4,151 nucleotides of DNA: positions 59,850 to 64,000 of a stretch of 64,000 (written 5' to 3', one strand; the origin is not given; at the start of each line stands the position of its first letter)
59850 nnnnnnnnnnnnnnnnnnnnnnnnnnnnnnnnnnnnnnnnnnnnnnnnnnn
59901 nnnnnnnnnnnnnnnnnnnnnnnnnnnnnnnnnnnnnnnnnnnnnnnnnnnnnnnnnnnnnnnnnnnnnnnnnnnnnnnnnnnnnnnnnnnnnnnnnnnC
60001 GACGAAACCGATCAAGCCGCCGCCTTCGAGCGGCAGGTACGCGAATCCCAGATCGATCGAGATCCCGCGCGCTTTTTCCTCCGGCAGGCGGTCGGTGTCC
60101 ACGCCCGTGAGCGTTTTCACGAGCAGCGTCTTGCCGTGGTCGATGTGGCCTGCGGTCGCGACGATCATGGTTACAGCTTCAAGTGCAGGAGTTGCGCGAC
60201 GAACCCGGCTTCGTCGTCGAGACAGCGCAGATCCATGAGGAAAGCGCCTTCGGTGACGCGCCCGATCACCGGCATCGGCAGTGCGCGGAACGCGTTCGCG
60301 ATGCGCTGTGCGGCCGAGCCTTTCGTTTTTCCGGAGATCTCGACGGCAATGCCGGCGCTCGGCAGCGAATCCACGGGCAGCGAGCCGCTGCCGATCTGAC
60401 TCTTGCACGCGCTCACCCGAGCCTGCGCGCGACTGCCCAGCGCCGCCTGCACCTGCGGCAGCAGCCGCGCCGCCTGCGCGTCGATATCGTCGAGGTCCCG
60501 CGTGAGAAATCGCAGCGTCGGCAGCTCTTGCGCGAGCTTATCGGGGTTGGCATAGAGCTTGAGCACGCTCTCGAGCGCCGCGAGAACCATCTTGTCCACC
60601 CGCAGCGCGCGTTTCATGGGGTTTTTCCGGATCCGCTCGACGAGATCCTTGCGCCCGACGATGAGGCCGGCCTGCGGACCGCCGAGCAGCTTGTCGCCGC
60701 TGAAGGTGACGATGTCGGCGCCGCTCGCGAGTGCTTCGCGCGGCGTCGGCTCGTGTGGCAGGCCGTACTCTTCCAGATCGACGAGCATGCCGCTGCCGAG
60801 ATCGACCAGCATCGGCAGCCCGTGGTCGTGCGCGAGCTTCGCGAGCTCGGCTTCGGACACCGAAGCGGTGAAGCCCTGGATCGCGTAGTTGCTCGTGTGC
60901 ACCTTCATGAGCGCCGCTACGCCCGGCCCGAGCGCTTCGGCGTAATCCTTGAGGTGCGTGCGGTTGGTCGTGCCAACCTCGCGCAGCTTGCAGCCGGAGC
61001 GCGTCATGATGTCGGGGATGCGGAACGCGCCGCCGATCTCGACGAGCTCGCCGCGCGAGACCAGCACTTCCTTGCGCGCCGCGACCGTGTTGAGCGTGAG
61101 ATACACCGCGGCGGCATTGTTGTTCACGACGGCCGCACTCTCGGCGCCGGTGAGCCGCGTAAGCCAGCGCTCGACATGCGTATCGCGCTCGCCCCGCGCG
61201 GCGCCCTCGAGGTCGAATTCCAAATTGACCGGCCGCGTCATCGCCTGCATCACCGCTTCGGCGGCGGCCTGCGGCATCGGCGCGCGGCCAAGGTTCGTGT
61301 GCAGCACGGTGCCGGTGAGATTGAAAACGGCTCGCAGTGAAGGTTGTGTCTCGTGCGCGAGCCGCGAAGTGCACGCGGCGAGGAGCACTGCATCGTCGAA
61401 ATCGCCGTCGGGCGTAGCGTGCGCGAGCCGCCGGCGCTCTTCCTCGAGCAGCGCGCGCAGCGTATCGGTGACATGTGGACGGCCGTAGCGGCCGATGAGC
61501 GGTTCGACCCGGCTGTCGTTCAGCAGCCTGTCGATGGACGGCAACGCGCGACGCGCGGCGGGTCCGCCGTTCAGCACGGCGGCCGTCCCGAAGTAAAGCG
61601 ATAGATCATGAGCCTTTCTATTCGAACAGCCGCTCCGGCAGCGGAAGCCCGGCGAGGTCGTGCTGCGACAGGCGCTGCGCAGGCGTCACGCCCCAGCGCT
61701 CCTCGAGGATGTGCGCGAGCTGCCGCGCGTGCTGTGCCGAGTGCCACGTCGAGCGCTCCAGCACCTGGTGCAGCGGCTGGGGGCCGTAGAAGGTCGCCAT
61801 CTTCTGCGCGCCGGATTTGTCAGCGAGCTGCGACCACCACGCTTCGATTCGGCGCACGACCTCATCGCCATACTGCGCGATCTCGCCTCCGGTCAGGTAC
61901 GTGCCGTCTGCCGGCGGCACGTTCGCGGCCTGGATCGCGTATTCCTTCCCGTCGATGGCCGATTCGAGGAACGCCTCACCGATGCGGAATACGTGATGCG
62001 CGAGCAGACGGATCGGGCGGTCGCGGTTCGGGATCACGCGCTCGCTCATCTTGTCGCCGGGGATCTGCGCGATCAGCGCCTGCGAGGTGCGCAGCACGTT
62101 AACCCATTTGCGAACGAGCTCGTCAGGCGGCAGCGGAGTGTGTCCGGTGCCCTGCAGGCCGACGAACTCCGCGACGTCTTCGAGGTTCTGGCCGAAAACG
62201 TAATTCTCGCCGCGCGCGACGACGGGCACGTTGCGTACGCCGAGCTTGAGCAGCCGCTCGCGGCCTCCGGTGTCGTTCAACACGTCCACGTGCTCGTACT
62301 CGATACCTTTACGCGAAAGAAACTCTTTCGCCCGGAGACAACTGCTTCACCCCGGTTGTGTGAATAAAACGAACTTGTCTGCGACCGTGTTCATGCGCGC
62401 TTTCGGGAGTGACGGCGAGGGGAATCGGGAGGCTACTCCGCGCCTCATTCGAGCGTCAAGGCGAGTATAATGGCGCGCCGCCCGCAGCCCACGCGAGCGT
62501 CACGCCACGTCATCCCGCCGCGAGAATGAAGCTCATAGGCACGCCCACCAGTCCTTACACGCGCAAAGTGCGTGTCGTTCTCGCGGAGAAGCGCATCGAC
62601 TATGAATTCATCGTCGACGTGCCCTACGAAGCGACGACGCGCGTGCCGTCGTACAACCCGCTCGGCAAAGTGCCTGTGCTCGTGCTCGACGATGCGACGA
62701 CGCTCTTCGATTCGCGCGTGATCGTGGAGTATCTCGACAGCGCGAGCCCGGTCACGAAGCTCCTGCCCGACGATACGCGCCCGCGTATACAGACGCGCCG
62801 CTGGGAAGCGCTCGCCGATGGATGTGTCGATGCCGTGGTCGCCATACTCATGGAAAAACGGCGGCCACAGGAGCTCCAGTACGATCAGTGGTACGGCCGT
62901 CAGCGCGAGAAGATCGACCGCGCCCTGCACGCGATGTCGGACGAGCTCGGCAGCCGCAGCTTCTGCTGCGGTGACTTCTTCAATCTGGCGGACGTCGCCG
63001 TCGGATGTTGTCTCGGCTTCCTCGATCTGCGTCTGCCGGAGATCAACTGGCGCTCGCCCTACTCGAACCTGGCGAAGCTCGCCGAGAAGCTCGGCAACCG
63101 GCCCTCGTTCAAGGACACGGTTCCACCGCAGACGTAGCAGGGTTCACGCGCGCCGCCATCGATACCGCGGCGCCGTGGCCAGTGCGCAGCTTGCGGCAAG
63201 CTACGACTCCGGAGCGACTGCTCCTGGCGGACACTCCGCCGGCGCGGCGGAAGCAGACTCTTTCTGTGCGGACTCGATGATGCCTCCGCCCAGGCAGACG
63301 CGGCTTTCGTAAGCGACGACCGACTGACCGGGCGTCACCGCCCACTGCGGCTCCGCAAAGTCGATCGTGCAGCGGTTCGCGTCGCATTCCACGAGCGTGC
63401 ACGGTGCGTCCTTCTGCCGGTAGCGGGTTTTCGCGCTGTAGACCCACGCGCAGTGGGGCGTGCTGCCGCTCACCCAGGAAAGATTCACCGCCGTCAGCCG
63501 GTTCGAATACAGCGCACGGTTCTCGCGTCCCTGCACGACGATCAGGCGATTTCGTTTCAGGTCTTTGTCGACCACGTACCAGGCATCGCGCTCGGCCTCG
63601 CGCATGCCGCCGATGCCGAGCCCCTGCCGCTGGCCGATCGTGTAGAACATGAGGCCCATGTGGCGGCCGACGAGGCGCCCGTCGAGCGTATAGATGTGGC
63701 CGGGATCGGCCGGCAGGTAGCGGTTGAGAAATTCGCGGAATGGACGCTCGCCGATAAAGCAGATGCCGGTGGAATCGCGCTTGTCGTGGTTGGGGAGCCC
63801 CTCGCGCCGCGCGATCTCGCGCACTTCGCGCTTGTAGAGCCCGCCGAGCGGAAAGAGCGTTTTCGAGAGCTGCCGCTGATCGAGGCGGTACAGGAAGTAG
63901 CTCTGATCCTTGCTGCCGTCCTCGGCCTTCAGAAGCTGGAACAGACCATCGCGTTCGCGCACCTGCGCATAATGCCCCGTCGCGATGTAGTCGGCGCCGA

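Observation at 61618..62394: Unannotated selenoprotein: Grx-like U-x-x-C domain fused to a DinB-family domain, hidden by an in-frame TGA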

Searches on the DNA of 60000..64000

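Call 9: search_rna_families(source=window, start=60000, end=64000, threshold=evalue, max_evalue=10)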
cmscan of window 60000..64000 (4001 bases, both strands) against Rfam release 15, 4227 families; matches with E-value up to 10: 2.
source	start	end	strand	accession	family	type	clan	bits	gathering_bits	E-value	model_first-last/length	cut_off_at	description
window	63222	63309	+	RF04308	HCV_SL2531-SL2549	Cis-reg;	-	15.3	56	9.9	1-72/72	no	Hepatitis C virus stem-loop SL2531 and SL2549AU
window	63646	63661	+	RF02359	MS2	Cis-reg;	-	14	40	8.6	17-36/36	no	Bacteriophage MS2 operator hairpin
